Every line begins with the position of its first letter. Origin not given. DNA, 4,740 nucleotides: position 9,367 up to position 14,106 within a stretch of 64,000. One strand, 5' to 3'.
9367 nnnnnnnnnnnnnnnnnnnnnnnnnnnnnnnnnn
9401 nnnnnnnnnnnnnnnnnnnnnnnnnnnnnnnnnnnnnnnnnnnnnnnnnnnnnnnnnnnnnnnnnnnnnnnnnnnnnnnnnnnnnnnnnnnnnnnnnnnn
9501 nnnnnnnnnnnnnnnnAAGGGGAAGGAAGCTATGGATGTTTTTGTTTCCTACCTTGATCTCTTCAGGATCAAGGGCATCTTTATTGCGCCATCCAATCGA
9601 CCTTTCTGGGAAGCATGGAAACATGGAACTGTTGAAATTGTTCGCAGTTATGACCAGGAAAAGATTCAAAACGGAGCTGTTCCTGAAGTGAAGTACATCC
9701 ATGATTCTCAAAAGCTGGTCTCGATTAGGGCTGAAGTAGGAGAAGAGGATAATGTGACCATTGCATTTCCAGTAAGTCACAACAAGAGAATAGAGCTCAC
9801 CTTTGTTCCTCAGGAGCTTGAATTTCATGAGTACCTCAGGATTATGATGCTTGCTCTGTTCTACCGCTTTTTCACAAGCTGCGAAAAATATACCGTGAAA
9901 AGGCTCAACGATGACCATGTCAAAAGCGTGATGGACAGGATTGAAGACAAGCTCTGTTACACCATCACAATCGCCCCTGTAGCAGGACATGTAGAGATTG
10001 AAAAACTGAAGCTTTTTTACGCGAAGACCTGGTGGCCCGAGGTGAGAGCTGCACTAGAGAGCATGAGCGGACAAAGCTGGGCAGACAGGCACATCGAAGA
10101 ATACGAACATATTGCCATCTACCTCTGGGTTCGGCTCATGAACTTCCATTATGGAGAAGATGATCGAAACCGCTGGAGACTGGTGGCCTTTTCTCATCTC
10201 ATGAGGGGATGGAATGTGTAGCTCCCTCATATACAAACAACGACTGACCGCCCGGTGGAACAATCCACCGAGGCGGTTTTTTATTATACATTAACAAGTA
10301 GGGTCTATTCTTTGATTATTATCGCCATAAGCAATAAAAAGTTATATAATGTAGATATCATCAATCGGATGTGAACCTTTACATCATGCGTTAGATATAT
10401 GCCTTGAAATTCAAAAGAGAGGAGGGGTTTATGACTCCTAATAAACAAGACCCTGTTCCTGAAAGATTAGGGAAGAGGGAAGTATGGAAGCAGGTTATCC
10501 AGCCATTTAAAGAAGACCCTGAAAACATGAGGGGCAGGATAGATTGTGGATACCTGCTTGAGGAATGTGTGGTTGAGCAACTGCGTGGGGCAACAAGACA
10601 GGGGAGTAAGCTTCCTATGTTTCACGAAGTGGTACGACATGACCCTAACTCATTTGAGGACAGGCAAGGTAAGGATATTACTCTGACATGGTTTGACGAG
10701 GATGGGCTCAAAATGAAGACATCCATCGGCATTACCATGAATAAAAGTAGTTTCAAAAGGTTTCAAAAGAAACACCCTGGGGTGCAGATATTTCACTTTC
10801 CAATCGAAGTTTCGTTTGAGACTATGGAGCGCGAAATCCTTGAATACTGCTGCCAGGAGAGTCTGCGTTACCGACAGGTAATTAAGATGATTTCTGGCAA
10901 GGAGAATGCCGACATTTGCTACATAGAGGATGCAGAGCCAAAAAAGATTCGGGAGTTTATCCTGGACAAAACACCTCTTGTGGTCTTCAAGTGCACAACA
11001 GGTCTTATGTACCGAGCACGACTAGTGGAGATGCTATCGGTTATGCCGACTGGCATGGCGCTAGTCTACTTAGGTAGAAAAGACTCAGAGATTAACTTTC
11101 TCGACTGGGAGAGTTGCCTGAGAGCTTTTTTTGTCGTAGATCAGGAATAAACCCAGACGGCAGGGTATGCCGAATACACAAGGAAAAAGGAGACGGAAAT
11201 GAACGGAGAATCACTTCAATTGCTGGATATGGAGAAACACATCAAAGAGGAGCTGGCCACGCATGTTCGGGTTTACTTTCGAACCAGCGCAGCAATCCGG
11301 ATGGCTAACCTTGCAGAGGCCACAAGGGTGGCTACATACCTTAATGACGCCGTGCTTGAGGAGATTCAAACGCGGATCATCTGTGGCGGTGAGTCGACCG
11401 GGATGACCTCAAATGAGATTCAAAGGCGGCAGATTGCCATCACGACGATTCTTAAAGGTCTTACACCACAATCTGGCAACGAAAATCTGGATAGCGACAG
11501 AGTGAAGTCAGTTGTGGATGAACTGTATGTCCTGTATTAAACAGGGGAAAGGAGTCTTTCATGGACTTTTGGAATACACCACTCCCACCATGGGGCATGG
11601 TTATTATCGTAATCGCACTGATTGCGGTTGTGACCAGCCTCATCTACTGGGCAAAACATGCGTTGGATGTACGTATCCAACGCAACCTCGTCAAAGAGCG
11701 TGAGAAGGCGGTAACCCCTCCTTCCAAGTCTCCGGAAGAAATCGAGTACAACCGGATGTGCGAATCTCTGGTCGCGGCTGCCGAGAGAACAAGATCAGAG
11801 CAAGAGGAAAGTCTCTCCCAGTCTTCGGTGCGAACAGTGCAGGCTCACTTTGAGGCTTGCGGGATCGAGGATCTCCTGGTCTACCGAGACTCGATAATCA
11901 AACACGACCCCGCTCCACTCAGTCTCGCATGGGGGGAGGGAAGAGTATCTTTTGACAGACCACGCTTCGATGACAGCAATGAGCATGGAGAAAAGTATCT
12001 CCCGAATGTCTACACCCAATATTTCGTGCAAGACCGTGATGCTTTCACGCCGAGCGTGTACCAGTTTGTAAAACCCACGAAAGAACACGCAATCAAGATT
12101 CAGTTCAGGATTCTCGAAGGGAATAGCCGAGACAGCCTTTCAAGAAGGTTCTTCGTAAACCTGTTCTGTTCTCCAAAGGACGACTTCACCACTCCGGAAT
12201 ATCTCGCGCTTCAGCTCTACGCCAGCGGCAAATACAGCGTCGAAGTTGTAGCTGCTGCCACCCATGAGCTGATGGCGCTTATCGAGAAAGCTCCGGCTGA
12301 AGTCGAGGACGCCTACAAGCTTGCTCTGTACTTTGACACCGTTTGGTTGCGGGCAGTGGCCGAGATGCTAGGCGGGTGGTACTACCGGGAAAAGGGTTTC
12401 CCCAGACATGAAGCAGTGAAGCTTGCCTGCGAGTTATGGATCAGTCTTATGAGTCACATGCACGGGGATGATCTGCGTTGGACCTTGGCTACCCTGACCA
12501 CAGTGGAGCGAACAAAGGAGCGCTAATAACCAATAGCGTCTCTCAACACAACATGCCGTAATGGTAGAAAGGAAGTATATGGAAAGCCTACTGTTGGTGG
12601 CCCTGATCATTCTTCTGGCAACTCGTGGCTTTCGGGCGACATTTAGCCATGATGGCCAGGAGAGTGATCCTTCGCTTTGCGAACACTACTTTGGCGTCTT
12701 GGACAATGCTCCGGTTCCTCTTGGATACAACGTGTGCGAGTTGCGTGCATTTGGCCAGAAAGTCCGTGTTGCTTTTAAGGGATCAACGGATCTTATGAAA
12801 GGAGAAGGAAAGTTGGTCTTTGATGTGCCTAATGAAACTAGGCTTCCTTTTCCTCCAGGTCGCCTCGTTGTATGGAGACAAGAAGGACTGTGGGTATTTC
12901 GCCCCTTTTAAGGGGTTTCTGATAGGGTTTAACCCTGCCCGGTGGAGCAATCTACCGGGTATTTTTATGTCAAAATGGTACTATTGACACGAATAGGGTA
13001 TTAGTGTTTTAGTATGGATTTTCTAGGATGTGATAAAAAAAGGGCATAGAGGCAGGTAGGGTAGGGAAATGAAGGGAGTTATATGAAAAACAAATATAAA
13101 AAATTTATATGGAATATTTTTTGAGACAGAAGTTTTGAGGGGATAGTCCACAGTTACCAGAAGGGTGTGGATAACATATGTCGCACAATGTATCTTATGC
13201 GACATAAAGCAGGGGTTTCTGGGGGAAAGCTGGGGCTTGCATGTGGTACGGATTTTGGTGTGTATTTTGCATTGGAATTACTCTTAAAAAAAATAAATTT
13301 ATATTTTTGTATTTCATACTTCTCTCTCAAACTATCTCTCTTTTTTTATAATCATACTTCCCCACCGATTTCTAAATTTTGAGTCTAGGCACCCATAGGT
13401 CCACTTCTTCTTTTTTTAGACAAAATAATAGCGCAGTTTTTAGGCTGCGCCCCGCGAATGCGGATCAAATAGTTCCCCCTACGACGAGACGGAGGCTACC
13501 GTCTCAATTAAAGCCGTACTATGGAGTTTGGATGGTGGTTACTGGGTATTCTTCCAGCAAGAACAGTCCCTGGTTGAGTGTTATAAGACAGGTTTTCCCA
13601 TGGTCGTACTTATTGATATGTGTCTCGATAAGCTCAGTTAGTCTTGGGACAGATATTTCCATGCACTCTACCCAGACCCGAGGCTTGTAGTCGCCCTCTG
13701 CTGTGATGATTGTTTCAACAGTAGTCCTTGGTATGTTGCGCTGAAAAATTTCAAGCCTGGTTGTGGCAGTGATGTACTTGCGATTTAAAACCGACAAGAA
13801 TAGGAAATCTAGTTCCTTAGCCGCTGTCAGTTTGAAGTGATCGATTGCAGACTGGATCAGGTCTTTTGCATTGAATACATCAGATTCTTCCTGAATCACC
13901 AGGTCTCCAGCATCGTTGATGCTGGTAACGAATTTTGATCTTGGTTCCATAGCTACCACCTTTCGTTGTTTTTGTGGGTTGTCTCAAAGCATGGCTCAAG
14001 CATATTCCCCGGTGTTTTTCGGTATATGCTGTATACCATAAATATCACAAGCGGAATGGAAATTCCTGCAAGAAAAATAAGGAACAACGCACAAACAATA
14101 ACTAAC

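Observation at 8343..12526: Tandem family of three paralogous single-TM-anchored proteins (306, 318 and 321 aa) with no known domain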

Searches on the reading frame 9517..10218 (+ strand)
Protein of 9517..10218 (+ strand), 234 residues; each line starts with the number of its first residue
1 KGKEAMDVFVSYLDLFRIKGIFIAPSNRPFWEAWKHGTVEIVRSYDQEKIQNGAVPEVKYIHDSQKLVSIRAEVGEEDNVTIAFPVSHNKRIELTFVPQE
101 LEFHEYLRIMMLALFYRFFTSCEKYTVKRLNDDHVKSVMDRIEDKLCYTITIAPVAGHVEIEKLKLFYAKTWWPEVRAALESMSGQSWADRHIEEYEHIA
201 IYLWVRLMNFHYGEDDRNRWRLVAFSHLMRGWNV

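Call 48: predict_structure(alignment_id=A4)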
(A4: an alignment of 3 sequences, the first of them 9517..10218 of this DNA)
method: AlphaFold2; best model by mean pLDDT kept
length: 234 residues; sequences in the alignment: 3
mean_pLDDT: 47.2   pTM: 0.48
mean pLDDT of the five models: 47.2, 41.6, 40.1, 37.4, 36.0
residues with pLDDT >= 90: 0; 70-90: 25; 50-70: 75; < 50: 134
segments of 3 or more residues with pLDDT < 50: 1-107, 116-132, 154-156, 229-234
pLDDT, mean of each block of 10 residues (from residue 1): 28 28 30 31 30 25 27 37 42 42 47 48 35 56 61 54 75 71 62 65 68 64 65 32
secondary structure, 60 per line:
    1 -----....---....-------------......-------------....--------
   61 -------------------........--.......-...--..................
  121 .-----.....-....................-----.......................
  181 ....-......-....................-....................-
elements in order: E6-9 H13-16 H30-35 H49-52 E80-87 E90-96 H103-121 H127-131 H133-152 H158-184 H186-191 H193-212 H214-233

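Call 52: fold_search(model_id=the predicted structure, library=pdb)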
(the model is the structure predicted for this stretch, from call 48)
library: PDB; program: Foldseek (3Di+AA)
matches with E <= 10: 153; with E <= 0.001: 0
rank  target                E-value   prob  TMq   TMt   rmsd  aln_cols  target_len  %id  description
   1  2nty_B                1.3e+00  0.06  0.14  0.11  18.6       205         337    9  Rop4-GDP-PRONE8 (released 2007-01-23)
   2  9bqx_A                2.0e+00  0.04  0.11  0.11  31.4       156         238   15  Membrane-bound AMPH-1 tube in the presence of GTP (released 2025-05-14)
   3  4ymq                  2.1e+00  0.05  0.14  0.13  17.7       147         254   12  X-ray co-structure of nuclear receptor ROR-GAMMAT + SRC2 peptide with a benzothiadiazole dioxide inverse agonist (released 2015-04-22)
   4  7nsu_D                2.5e+00  0.02  0.10  0.06  27.2       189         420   14  ColicinE9 intact translocation complex (released 2021-08-11)
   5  3qqq_A                2.6e+00  0.14  0.25  0.35   8.1       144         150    9  Crystal structure of non-symbiotic plant hemoglobin from Trema tomentosa (released 2011-04-27)
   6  7y9g_B                2.9e+00  0.06  0.15  0.12  15.1       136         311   14  Crystal structure of diterpene synthase VenA from Streptomyces venezuelae ATCC 15439 in complex with pyrophosphate (released 2023-06-14)
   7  2b5u_A                2.9e+00  0.03  0.14  0.08  29.7       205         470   12  Crystal Structure Of Colicin E3 V206C Mutant In Complex With Its Immunity Protein (released 2006-11-07)
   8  1jeb_A                3.2e+00  0.06  0.18  0.26  12.8       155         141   10  Chimeric Human/Mouse Carbonmonoxy Hemoglobin (Human Zeta2 / Mouse Beta2) (released 2002-01-23)
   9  6dfk_B                3.2e+00  0.02  0.12  0.12  23.4       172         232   13  Crystal structure of the 11S subunit of the Plasmodium falciparum proteasome, PA28 (released 2019-08-07)
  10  4uc9_B                3.4e+00  0.07  0.21  0.22  13.4       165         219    9  N-terminal globular domain of the RSV Nucleoprotein in complex with C- terminal dipeptide of the Phosphoprotein (released 2015-08-19)
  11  7bhb_A                3.4e+00  0.06  0.16  0.17  12.4       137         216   12  Escherichia coli YtfE E159L (released 2021-04-21)
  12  7ohd_A                3.5e+00  0.07  0.21  0.30   8.3       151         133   15  CRYSTAL STRUCTURE OF FERRIC MURINE NEUROGLOBIN CDLESS MUTANT (released 2022-07-13)
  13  4wpf_A                3.5e+00  0.03  0.13  0.13  17.7       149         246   12  Crystal structure of RORc in complex with a phenyl sulfonamide agonist (released 2015-01-14)
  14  3qqr_A                3.7e+00  0.08  0.21  0.28   9.2       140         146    8  Crystal structure of Parasponia hemoglobin; Differential Heme Coordination is Linked to Quaternary Structure (released 2011-04-27)
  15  5vb3                  3.9e+00  0.03  0.14  0.13  17.7       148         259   14  X-ray structure of nuclear receptor ROR-gammat Ligand Binding Domain + SRC2 peptide (released 2017-06-07)
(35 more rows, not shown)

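Call 85: fold_search(model_id=the predicted structure, library=viral)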
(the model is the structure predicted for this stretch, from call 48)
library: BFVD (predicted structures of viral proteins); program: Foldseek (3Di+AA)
matches with E <= 10: 97; with E <= 0.001: 0
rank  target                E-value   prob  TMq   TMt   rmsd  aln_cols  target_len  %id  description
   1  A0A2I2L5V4            2.5e-01  0.28  0.20  0.10  14.3       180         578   14  Ribonuclease III [Orpheovirus IHUMI-LCC2]
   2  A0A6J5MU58            6.7e-01  0.28  0.21  0.29  10.1       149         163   11  Uncharacterized protein [uncultured Caudovirales phage]
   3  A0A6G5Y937            7.8e-01  0.15  0.20  0.24  18.8       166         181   13  (no name in the UniProt tables at hand)
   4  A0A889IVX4            1.7e+00  0.03  0.15  0.11  20.3       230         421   12  Uncharacterized protein [Otarine gammaherpesvirus 4]
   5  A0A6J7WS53            1.8e+00  0.05  0.11  0.13  22.6       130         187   11  Uncharacterized protein [uncultured Caudovirales phage]
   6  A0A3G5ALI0            1.9e+00  0.11  0.21  0.26  11.0       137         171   14  (no name in the UniProt tables at hand)
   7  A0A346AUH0            1.9e+00  0.05  0.16  0.15  18.7       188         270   13  (no name in the UniProt tables at hand)
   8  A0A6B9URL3            2.0e+00  0.03  0.13  0.11  16.2       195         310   13  (no name in the UniProt tables at hand)
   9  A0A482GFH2            2.3e+00  0.02  0.11  0.11  25.8       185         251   16  (no name in the UniProt tables at hand)
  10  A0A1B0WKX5            2.4e+00  0.02  0.11  0.05  35.0       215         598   11  Uncharacterized protein [Flavobacterium phage Fpv3]
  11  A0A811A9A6            2.5e+00  0.04  0.15  0.17  14.4       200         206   10  (no name in the UniProt tables at hand)
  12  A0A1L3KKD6            2.7e+00  0.04  0.16  0.17  23.5       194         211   12  (no name in the UniProt tables at hand)
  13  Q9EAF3                2.7e+00  0.03  0.11  0.16  18.9       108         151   13  Envelope glycoprotein gp120 (Fragment) [Human immunodeficiency virus type 1]
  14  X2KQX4                2.7e+00  0.03  0.14  0.17  25.3       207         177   12  DUF1360 domain-containing protein [Mycobacterium phage Badfish]
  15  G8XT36                3.0e+00  0.03  0.17  0.16  15.4       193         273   13  Membrane protein S15 [Saimiriine betaherpesvirus 4]
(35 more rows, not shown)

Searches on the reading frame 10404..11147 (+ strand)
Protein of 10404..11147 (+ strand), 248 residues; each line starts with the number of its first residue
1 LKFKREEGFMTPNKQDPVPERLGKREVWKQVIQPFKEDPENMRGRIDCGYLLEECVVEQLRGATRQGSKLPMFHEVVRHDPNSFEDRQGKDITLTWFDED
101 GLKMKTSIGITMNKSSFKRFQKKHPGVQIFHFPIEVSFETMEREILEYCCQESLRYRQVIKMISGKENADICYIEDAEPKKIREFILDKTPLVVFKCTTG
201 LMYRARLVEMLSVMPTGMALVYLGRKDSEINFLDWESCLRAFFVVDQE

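Call 7: search_protein_families(library=pfam, proteins=[window:10404-11147:+], max_evalue=0.1)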
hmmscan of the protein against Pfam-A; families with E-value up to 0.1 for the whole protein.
window:10404-11147:+ (248 aa): 0 families

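Call 12: search_protein_families(library=phrogs, proteins=[window:10404-11147:+], max_evalue=0.01)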
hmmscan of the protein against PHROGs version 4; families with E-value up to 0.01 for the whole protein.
window:10404-11147:+ (248 aa): 0 families

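Call 26: search_protein_families(library=padloc, proteins=[window:10404-11147:+], max_evalue=0.01)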
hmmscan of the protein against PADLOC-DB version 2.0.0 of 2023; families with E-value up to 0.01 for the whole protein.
window:10404-11147:+ (248 aa): 0 families

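Call 27: search_protein_families(library=ncbifam, proteins=[window:10404-11147:+], max_evalue=0.01)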
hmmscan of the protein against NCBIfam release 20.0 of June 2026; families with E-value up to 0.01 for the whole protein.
window:10404-11147:+ (248 aa): 0 families

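Call 34: find_homologous_proteins(query=window:10404-11147:+, max_evalue=0.01)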
Query window:10404-11147:+ (248 aa): 1 proteins with E <= 0.01 among 58 candidates.
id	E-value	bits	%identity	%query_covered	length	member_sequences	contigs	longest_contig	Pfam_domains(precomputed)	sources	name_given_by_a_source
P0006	1.5e-160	550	100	96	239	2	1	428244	-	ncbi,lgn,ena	ncbi:MAG: hypothetical protein WC045_00120 [Patescibacteria group bacterium]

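Call 90: search_solved_structures(query=window:10404-11147:+, max_evalue=1)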
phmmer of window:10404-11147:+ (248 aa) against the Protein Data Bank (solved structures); distinct sequences matched with E-value up to 1: 0.

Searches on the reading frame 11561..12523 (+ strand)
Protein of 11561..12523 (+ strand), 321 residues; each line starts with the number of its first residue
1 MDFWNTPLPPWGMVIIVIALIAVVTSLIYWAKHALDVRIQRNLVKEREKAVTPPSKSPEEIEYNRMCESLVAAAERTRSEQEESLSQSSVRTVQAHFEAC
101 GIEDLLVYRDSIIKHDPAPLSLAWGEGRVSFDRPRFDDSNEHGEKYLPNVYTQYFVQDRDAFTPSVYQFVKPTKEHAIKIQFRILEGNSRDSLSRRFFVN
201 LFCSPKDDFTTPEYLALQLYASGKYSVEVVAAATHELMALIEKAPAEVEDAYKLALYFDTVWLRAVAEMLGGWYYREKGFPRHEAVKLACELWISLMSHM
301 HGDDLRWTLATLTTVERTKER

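Call 7: search_protein_families(library=pfam, proteins=[window:11561-12523:+], max_evalue=0.1)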
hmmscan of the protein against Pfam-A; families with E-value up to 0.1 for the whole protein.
window:11561-12523:+ (321 aa): 0 families

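Call 12: search_protein_families(library=phrogs, proteins=[window:11561-12523:+], max_evalue=0.01)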
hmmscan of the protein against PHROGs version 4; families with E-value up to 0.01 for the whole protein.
window:11561-12523:+ (321 aa): 0 families

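Call 26: search_protein_families(library=padloc, proteins=[window:11561-12523:+], max_evalue=0.01)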
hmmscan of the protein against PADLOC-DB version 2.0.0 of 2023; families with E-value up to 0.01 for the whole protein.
window:11561-12523:+ (321 aa): 0 families

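Call 27: search_protein_families(library=ncbifam, proteins=[window:11561-12523:+], max_evalue=0.01)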
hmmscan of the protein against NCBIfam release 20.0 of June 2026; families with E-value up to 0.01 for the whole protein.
window:11561-12523:+ (321 aa): 0 families

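Call 33: find_homologous_proteins(query=window:11561-12523:+, max_evalue=0.01)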
Query window:11561-12523:+ (321 aa): 1 proteins with E <= 0.01 among 1336 candidates.
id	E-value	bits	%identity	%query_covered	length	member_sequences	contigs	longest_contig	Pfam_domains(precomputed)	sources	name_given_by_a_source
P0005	5.0e-216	734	100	100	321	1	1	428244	-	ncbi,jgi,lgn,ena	ncbi:MAG: hypothetical protein WC045_00130 [Patescibacteria group bacterium]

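Call 68: find_encoding_contigs(protein=P0005, flank=10000, max_places=4)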
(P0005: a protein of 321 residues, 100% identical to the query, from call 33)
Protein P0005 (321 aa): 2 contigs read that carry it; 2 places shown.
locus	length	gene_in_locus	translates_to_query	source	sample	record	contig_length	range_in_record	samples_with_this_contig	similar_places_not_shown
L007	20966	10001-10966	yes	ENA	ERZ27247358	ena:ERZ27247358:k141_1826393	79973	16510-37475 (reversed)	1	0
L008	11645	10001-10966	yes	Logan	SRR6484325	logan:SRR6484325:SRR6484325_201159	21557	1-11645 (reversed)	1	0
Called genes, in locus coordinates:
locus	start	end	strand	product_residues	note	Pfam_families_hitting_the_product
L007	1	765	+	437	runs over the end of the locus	PF21760:SecD_1st, PF22599:SecDF_P1_head, PF02355:SecD_SecF_C, PF03176:MMPL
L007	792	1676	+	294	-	PF07549:Sec_GG (weak), PF02355:SecD_SecF_C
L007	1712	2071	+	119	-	PF06947:DUF1290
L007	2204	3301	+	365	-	PF04545:Sigma70_r4, PF05066:HARE-HTH (weak)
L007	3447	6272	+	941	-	PF26449:DUF8128, PF10412:TrwB_AAD_bind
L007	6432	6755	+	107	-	-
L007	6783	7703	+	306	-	-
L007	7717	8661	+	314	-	-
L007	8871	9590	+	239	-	-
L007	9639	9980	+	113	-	-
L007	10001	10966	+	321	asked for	-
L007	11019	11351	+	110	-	-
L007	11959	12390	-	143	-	-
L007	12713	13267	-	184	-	-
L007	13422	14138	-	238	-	PF18895:T4SS_pilin (weak)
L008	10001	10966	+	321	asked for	-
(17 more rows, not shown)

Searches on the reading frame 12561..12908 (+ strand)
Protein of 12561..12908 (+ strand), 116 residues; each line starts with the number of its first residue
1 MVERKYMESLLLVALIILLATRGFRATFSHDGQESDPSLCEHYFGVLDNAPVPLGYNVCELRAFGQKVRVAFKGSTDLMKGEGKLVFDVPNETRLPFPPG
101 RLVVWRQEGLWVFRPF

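Call 7: search_protein_families(library=pfam, proteins=[window:12561-12908:+], max_evalue=0.1)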
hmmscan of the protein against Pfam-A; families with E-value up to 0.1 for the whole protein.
window:12561-12908:+ (116 aa): 1 family
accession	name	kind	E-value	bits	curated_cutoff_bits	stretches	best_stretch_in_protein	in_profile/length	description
PF19527.4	DUF6055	-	0.095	12.1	27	0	43-77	292-328/417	Family of unknown function (DUF6055)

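Call 12: search_protein_families(library=phrogs, proteins=[window:12561-12908:+], max_evalue=0.01)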
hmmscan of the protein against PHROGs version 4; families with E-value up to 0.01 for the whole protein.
window:12561-12908:+ (116 aa): 0 families

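Call 26: search_protein_families(library=padloc, proteins=[window:12561-12908:+], max_evalue=0.01)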
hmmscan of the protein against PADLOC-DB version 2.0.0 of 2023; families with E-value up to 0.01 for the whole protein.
window:12561-12908:+ (116 aa): 0 families

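Call 27: search_protein_families(library=ncbifam, proteins=[window:12561-12908:+], max_evalue=0.01)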
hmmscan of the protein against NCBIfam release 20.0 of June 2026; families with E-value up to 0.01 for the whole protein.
window:12561-12908:+ (116 aa): 0 families

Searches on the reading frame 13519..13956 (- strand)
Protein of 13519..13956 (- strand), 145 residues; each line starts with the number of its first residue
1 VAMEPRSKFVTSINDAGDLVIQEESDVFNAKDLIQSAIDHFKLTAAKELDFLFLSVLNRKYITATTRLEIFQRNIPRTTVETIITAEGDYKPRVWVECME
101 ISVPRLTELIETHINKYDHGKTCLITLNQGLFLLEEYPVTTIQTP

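Call 9: search_protein_families(library=pfam, proteins=[window:13519-13956:-], max_evalue=0.01)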
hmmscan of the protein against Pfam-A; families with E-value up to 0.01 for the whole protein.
window:13519-13956:- (145 aa): 0 families

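Call 12: search_protein_families(library=phrogs, proteins=[window:13519-13956:-], max_evalue=0.01)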
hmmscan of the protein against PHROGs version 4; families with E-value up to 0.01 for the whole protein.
window:13519-13956:- (145 aa): 0 families

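Call 26: search_protein_families(library=padloc, proteins=[window:13519-13956:-], max_evalue=0.01)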
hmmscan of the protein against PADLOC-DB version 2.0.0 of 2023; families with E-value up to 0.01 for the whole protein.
window:13519-13956:- (145 aa): 0 families

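Call 27: search_protein_families(library=ncbifam, proteins=[window:13519-13956:-], max_evalue=0.01)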
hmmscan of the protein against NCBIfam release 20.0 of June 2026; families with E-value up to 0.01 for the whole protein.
window:13519-13956:- (145 aa): 0 families

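Call 91: search_solved_structures(query=window:13519-13956:-, max_evalue=1)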
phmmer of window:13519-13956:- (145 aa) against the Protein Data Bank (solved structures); distinct sequences matched with E-value up to 1: 10.
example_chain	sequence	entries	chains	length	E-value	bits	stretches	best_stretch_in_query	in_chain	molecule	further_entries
8rep_A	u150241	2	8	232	0.37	13.8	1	42-117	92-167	Flavin-dependent thymidylate synthase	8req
3n0b_A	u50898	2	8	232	0.51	13.3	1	43-119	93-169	Thymidylate synthase thyX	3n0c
4gtc_A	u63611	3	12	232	0.63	13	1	43-118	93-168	Thymidylate synthase thyX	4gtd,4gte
5ios_A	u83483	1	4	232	0.65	13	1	42-117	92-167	Thymidylate synthase ThyX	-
4kar_A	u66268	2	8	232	0.82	12.6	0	43-117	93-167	Thymidylate synthase | Thymidylate synthase ThyX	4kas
5chp_A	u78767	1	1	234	0.84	12.6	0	43-117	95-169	Thymidylate synthase ThyX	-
5iot_A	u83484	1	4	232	0.85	12.6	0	43-117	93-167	Thymidylate synthase ThyX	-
4gtf_A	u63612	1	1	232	0.85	12.6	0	43-117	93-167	Thymidylate synthase thyX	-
4gtl_A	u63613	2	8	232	0.85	12.6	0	43-117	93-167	Thymidylate synthase thyX | Thymidylate synthase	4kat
1kq4_A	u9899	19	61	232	0.86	12.6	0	43-117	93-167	HYPOTHETICAL PROTEIN TM0449 | Thymidylate synthase thyX | Flavin-dependent thymidylate synthase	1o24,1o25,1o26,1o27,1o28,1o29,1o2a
